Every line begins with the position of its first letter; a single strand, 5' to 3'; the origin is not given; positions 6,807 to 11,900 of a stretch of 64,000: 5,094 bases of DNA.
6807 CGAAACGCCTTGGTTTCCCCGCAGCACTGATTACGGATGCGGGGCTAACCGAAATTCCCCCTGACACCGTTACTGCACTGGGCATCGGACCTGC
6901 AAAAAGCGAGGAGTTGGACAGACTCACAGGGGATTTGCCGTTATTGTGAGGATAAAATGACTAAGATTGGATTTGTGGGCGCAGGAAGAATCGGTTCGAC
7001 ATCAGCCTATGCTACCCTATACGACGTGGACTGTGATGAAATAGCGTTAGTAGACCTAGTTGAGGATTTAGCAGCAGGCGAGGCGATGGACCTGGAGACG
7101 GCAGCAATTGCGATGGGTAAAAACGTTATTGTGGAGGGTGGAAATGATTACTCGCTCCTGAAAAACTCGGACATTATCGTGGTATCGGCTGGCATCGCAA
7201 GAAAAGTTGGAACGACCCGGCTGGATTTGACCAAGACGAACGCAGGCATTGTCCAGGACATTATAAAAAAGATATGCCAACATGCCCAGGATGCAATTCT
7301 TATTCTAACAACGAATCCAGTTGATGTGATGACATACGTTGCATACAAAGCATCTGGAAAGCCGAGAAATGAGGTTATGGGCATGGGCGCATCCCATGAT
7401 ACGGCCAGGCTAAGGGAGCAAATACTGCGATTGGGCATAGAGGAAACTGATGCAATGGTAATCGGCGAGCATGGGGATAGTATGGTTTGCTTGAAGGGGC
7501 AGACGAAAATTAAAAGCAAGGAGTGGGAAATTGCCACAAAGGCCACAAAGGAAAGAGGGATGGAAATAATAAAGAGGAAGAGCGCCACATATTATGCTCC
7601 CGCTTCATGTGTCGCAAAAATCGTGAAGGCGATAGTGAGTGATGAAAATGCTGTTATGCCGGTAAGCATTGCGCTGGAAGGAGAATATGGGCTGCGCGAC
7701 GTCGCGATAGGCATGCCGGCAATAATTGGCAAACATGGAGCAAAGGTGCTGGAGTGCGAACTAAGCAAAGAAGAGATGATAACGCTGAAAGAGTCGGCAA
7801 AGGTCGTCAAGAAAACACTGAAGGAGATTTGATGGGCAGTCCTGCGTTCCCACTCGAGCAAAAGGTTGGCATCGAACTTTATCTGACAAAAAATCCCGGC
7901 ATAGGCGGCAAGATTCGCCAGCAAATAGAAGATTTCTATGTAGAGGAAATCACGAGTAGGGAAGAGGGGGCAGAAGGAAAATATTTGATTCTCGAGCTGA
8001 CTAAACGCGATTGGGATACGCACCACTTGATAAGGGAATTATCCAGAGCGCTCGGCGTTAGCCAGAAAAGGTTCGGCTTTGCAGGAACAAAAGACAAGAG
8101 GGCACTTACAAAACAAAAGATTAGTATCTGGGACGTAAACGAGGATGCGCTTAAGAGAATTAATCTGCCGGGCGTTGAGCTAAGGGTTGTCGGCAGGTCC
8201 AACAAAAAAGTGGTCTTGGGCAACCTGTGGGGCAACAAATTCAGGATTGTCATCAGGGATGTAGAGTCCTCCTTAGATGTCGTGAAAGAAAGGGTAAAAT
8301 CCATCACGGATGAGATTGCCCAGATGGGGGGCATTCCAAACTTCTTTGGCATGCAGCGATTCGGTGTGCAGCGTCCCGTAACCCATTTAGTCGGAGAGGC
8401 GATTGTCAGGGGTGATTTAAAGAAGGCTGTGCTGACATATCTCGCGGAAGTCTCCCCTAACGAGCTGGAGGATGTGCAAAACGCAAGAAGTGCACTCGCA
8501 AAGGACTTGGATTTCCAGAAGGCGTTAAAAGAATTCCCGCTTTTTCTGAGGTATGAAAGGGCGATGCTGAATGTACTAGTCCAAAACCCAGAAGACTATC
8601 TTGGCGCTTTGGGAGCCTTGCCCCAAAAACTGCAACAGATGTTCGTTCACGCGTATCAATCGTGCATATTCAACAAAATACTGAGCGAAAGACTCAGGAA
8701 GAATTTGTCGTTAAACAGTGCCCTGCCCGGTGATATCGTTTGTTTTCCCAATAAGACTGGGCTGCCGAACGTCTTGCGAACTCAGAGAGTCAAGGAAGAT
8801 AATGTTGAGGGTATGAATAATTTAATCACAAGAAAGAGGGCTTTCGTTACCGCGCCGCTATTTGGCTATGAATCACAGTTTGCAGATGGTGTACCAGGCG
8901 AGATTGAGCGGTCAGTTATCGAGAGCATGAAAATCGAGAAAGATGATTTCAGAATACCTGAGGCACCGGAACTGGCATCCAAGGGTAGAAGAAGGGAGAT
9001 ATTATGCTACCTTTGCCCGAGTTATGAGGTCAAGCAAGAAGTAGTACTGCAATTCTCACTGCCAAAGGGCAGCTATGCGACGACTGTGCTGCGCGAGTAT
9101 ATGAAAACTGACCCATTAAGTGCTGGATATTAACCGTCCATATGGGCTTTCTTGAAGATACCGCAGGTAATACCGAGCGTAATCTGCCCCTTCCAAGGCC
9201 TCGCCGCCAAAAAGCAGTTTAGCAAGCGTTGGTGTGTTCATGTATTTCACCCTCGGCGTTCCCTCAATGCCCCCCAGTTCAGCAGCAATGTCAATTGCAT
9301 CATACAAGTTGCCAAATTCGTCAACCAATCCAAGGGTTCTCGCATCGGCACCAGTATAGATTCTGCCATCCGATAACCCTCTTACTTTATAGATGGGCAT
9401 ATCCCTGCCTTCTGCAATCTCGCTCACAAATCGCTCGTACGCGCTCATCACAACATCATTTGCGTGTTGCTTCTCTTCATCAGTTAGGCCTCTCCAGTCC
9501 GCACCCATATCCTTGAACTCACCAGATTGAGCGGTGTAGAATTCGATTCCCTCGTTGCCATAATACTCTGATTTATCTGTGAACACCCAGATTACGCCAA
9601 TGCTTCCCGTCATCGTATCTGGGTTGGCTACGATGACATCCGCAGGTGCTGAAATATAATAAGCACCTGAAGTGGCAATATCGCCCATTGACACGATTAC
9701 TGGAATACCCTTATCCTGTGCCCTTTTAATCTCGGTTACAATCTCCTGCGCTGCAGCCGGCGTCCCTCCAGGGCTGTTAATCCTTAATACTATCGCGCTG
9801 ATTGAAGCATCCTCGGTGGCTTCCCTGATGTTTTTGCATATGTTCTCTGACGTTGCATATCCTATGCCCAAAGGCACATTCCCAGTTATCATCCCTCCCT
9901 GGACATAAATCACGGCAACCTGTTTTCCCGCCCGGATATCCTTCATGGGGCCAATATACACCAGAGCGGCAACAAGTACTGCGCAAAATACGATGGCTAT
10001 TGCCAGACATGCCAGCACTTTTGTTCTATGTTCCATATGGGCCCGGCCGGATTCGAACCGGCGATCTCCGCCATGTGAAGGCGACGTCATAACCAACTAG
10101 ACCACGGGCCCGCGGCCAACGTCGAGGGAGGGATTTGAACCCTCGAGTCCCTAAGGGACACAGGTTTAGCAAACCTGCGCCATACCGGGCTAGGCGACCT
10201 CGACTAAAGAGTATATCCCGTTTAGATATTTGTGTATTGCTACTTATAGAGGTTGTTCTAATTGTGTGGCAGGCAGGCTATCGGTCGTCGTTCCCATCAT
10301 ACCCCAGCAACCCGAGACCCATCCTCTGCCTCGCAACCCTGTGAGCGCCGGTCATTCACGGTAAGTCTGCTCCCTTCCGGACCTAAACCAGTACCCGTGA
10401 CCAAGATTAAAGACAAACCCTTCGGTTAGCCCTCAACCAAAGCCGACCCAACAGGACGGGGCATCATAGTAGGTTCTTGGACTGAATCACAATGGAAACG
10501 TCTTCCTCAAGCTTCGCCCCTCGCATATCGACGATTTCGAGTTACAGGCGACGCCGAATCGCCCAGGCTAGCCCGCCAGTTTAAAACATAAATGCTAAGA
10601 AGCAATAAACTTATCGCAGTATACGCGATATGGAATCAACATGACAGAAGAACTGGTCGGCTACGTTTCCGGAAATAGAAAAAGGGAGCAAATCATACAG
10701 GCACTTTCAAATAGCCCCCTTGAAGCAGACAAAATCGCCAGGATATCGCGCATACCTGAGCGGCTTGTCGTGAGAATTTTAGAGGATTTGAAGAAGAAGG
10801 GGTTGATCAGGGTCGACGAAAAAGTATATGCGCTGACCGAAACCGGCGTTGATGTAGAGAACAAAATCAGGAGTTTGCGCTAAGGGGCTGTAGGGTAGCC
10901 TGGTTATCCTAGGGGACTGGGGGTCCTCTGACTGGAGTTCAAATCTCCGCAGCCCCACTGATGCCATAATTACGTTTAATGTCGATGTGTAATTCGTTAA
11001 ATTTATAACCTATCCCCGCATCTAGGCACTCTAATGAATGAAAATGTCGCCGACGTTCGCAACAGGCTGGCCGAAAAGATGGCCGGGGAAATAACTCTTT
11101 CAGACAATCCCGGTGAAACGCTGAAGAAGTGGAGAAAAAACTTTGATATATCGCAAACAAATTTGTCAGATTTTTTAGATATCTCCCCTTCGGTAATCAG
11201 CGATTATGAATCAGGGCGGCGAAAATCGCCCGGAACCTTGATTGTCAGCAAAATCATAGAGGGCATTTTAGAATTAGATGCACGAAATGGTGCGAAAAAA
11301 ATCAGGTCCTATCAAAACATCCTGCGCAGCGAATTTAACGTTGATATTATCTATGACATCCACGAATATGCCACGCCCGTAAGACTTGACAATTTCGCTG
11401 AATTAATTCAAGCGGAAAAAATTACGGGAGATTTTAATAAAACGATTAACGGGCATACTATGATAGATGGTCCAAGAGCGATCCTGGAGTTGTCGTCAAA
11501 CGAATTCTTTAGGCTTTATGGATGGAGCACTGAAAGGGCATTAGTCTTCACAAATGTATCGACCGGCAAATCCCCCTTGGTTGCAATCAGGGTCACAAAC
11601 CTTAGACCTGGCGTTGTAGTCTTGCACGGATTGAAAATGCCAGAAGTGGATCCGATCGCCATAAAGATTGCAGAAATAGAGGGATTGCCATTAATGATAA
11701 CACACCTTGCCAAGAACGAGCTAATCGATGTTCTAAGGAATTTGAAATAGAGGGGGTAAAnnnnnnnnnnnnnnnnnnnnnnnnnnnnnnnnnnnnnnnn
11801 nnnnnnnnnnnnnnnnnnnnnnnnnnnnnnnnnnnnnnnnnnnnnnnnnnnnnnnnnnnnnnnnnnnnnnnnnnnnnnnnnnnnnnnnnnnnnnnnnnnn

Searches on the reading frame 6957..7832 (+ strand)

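Call 64: search_protein_families(library=pfam, proteins=[window:6957-7832:+], max_evalue=0.00001)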
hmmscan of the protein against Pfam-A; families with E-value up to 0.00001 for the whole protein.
window:6957-7832:+ (291 aa): 2 families
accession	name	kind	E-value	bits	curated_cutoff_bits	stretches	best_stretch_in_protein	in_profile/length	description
PF00056.29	Ldh_1_N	-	2.8e-37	128.3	27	1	2-142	1-141/141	lactate/malate dehydrogenase, NAD binding domain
PF02866.23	Ldh_1_C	-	8.3e-21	75.2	22.6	1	162-290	21-169/174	lactate/malate dehydrogenase, alpha/beta C-terminal domain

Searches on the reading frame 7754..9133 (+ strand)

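Call 64: search_protein_families(library=pfam, proteins=[window:7754-9133:+], max_evalue=0.00001)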
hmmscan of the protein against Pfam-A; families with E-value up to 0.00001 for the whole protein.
window:7754-9133:+ (459 aa): 1 family
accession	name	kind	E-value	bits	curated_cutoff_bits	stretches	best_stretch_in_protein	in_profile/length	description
PF01142.23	TruD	-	2.2e-159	531.2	27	1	38-449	2-412/412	tRNA pseudouridine synthase D (TruD)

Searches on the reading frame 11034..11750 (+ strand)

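Call 64: search_protein_families(library=pfam, proteins=[window:11034-11750:+], max_evalue=0.00001)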
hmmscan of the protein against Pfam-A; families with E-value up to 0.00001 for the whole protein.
window:11034-11750:+ (238 aa): 1 family
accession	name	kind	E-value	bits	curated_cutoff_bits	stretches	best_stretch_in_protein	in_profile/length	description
PF01381.28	HTH_3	-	2.9e-08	34.1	23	1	30-74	1-44/55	Helix-turn-helix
